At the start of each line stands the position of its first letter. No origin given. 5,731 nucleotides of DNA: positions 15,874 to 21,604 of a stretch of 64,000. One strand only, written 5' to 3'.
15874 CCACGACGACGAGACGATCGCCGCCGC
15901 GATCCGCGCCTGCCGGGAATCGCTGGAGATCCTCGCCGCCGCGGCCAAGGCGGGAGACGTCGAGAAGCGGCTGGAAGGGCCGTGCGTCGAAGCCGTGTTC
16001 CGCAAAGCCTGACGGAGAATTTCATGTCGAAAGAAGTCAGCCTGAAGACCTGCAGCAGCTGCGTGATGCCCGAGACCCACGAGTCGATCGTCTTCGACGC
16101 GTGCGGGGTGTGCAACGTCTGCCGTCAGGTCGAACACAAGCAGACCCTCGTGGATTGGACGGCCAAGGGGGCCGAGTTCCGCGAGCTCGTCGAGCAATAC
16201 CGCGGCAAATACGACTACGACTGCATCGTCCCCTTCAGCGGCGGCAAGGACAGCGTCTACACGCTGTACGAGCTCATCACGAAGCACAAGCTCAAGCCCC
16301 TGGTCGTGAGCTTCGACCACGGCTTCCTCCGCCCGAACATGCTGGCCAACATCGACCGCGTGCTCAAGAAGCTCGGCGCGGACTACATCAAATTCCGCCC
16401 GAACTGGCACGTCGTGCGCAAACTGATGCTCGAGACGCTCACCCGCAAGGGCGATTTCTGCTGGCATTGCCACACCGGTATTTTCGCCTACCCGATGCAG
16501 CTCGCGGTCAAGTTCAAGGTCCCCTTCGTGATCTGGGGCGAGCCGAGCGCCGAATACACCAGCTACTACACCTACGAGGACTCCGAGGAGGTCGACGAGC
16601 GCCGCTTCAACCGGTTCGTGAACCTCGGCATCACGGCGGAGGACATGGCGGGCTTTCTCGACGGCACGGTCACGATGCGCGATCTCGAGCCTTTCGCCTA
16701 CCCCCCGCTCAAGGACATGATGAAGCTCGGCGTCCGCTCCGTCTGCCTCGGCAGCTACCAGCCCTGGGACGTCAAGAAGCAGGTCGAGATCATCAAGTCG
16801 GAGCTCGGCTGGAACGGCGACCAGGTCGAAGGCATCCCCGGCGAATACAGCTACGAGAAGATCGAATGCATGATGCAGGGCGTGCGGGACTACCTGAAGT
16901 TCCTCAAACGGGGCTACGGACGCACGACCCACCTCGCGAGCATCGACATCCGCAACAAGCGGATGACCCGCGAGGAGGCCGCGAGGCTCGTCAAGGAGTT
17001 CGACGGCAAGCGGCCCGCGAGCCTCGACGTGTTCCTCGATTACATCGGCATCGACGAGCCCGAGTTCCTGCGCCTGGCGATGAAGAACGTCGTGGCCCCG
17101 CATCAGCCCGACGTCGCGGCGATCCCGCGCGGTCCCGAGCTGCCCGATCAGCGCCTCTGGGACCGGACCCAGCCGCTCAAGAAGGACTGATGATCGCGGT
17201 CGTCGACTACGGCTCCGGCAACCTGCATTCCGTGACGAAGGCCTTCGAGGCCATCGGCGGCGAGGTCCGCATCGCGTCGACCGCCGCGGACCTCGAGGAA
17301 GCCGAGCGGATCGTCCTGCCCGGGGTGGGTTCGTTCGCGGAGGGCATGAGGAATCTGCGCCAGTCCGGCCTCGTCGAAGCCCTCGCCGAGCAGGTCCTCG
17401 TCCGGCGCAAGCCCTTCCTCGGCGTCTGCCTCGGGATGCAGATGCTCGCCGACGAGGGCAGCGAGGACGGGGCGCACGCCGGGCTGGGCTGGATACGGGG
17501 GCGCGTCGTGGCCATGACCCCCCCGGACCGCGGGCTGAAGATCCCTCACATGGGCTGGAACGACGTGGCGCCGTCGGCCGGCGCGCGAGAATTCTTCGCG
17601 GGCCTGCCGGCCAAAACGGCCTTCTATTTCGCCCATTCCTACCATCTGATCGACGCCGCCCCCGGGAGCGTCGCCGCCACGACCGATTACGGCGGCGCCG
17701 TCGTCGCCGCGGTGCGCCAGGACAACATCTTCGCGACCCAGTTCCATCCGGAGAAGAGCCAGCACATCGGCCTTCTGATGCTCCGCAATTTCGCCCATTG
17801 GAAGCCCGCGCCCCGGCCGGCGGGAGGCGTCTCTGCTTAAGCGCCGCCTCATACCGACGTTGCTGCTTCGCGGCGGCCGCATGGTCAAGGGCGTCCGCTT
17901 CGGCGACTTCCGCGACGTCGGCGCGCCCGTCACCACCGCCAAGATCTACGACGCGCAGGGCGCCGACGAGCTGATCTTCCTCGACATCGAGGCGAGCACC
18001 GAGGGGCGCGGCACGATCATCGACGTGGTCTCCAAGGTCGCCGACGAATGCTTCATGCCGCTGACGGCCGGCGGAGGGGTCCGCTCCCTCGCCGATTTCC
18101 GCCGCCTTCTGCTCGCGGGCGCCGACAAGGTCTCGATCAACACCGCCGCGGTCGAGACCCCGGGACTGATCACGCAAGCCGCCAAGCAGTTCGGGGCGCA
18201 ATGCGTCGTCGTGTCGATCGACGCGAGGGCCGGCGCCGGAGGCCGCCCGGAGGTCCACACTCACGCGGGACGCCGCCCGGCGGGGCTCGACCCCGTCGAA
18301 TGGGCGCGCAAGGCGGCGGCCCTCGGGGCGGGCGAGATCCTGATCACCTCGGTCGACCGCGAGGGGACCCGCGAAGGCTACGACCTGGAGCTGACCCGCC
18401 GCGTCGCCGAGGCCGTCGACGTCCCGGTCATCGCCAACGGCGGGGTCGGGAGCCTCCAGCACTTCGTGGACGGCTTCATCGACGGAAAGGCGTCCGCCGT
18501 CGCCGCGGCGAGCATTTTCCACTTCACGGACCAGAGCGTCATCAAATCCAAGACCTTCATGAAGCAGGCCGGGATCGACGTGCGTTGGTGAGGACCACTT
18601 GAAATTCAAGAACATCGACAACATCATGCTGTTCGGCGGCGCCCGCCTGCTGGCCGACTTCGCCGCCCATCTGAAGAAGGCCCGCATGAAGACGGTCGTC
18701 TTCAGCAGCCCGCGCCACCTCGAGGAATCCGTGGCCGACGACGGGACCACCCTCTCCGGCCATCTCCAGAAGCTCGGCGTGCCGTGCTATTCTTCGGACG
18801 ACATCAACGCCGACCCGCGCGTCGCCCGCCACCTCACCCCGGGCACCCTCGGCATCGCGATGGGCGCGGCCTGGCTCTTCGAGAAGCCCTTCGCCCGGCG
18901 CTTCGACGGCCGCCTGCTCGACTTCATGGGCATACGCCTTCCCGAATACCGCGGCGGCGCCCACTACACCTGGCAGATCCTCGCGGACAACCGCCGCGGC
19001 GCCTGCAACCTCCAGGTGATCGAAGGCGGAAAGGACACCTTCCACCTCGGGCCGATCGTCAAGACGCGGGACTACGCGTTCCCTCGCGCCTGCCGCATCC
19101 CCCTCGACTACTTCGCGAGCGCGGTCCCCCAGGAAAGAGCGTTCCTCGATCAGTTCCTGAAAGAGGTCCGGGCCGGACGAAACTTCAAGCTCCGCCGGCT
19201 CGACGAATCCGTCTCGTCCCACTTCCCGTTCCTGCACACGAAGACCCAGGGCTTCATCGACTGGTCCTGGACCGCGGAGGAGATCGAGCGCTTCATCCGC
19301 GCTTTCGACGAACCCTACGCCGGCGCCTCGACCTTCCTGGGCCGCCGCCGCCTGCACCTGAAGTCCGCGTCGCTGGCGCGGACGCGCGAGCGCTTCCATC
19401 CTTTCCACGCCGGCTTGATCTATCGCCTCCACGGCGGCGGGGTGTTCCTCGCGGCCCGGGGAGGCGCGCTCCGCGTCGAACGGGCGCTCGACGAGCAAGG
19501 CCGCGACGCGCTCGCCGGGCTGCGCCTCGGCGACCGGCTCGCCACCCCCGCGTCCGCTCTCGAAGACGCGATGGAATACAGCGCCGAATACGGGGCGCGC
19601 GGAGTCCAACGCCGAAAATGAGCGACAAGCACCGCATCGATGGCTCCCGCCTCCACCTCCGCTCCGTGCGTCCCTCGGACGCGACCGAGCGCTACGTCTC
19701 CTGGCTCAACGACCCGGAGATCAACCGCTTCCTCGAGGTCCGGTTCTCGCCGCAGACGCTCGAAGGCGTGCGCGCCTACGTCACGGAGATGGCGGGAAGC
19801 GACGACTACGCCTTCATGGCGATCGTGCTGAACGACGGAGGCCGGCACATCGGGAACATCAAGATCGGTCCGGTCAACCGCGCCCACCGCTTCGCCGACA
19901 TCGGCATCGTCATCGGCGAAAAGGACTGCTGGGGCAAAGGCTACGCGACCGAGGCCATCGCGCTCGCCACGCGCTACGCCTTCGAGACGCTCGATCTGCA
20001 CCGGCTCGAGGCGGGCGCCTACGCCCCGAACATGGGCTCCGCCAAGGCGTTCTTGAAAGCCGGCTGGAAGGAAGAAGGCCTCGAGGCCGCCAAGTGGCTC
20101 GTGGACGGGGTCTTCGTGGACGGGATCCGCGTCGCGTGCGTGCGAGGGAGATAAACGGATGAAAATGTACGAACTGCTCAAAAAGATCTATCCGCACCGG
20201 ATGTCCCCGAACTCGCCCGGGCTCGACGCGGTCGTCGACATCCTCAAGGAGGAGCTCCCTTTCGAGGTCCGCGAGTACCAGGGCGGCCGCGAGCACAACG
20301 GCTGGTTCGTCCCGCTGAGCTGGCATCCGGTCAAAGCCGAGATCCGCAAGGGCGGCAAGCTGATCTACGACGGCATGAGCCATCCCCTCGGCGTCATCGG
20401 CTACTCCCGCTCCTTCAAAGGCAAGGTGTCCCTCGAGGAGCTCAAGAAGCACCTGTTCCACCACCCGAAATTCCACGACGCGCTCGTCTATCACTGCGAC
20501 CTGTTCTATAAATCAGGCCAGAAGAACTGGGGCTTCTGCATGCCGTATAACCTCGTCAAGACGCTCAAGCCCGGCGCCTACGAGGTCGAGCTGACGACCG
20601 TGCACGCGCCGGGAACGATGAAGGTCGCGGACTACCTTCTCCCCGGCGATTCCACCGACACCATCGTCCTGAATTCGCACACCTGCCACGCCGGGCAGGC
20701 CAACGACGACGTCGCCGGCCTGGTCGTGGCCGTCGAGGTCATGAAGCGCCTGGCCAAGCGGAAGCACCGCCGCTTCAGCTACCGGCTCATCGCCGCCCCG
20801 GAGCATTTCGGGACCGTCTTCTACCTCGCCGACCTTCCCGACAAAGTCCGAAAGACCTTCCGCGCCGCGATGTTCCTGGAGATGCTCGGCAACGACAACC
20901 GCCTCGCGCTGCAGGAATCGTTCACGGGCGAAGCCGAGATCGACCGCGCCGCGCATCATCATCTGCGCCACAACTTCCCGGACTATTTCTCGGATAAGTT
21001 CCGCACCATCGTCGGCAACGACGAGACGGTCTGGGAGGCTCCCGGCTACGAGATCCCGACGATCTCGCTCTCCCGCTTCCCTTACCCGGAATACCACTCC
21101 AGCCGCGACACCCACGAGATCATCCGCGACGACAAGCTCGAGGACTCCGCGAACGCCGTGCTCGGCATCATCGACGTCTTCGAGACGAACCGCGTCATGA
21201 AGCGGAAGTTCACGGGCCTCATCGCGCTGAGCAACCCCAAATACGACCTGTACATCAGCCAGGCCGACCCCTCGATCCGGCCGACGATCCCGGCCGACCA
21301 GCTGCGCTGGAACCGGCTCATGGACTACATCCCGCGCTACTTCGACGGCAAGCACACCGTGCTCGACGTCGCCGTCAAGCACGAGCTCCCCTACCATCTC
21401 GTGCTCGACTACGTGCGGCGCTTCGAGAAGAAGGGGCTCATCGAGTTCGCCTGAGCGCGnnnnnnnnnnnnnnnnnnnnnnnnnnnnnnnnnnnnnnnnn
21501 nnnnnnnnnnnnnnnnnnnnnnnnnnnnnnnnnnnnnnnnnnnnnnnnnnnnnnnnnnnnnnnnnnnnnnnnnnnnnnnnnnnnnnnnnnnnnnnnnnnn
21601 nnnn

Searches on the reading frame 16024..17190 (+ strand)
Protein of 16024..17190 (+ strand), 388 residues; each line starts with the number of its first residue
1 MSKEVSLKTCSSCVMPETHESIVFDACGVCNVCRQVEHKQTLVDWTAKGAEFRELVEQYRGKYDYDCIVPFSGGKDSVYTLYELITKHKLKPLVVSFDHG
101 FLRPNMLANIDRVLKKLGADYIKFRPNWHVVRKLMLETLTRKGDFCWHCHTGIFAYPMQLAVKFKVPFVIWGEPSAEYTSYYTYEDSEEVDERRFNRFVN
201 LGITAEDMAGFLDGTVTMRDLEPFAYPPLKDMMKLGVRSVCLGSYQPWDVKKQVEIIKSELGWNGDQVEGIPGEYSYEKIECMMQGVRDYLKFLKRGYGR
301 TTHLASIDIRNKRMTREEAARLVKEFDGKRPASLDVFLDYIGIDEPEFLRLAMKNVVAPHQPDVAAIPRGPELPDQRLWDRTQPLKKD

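Call 71: search_protein_families(library=pfam, proteins=[window:16024-17190:+], max_evalue=0.00001)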
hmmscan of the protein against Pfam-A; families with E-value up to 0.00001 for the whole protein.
window:16024-17190:+ (388 aa): 0 families

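Call 86: search_protein_families(library=pfam, proteins=[window:16024-17190:+], max_evalue=0.01)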
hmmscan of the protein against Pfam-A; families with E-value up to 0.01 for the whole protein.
window:16024-17190:+ (388 aa): 2 families
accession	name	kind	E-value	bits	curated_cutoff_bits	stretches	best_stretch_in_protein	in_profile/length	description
PF01902.24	Diphthami_syn_2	-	0.0027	17.7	23.2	0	68-99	4-35/219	Diphthamide synthase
PF01507.26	PAPS_reduct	-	0.0047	17.4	22.5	1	67-134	2-68/175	Phosphoadenosine phosphosulfate reductase domain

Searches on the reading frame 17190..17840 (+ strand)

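Call 71: search_protein_families(library=pfam, proteins=[window:17190-17840:+], max_evalue=0.00001)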
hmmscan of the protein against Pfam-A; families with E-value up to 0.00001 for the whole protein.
window:17190-17840:+ (216 aa): 2 families
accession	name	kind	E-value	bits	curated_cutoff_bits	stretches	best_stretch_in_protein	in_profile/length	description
PF00117.34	GATase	-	1.2e-22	80.9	22.8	1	4-201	2-186/190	Glutamine amidotransferase class-I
PF01174.25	SNO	-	7.5e-10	39.4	27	0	10-92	6-87/188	SNO glutamine amidotransferase family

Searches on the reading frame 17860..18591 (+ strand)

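Call 71: search_protein_families(library=pfam, proteins=[window:17860-18591:+], max_evalue=0.00001)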
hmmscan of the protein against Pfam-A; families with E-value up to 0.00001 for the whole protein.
window:17860-18591:+ (243 aa): 3 families
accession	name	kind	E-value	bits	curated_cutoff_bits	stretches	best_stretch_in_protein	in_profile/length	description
PF00977.27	His_biosynth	-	2e-71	240.5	23.6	1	3-223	8-225/228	Histidine biosynthesis protein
PF03060.21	NMO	-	9.9e-07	28.9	28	0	147-229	147-234/331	Nitronate monooxygenase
PF01207.24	Dus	-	3.6e-06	26.7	20.4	0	54-109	173-228/311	Dihydrouridine synthase (Dus)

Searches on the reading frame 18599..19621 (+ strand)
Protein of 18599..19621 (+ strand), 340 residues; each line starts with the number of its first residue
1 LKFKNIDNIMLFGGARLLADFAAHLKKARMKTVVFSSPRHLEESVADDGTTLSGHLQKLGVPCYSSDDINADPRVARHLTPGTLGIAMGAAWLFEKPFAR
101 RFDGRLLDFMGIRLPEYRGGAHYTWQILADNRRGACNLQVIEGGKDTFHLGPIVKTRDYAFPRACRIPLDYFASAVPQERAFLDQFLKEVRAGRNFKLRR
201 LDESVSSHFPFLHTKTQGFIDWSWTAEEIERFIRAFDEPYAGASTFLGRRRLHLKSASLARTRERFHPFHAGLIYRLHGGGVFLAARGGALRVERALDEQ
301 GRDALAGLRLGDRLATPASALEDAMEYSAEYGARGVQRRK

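Call 71: search_protein_families(library=pfam, proteins=[window:18599-19621:+], max_evalue=0.00001)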
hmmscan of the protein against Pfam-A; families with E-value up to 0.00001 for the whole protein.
window:18599-19621:+ (340 aa): 1 family
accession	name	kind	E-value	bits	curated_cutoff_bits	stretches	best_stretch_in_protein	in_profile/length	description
PF02911.23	Formyl_trans_C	-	7.4e-14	52.2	21.1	1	214-299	3-85/100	Formyl transferase, C-terminal domain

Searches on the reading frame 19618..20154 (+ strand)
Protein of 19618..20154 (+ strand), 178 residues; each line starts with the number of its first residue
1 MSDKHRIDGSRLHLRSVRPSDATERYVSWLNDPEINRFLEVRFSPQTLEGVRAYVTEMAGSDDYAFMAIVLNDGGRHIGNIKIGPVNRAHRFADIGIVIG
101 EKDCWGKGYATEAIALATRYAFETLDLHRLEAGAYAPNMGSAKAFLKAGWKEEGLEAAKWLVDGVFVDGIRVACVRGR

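Call 71: search_protein_families(library=pfam, proteins=[window:19618-20154:+], max_evalue=0.00001)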
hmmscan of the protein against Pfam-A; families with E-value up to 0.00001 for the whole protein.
window:19618-20154:+ (178 aa): 2 families
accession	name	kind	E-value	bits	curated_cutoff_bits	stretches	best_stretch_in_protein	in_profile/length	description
PF13302.13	Acetyltransf_3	-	2.6e-27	96.6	25.4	1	11-150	1-137/138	Acetyltransferase (GNAT) domain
PF00583.31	Acetyltransf_1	-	4.6e-08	33.8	20.7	1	61-150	30-116/116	Acetyltransferase (GNAT) family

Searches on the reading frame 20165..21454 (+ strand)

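Call 71: search_protein_families(library=pfam, proteins=[window:20165-21454:+], max_evalue=0.00001)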
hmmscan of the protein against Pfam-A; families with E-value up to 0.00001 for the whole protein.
window:20165-21454:+ (429 aa): 3 families
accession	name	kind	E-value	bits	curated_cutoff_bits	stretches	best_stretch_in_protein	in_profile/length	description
PF16254.10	DUF4910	-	2.3e-56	190.8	26.6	1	2-342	1-247/247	Domain of unknown function (DUF4910)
PF09940.16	DUF2172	-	4.9e-18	65.7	27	1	53-145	2-91/92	Domain of unknown function (DUF2172)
PF04389.22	Peptidase_M28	-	1.3e-08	35.3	21.3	1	160-333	7-190/193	Peptidase family M28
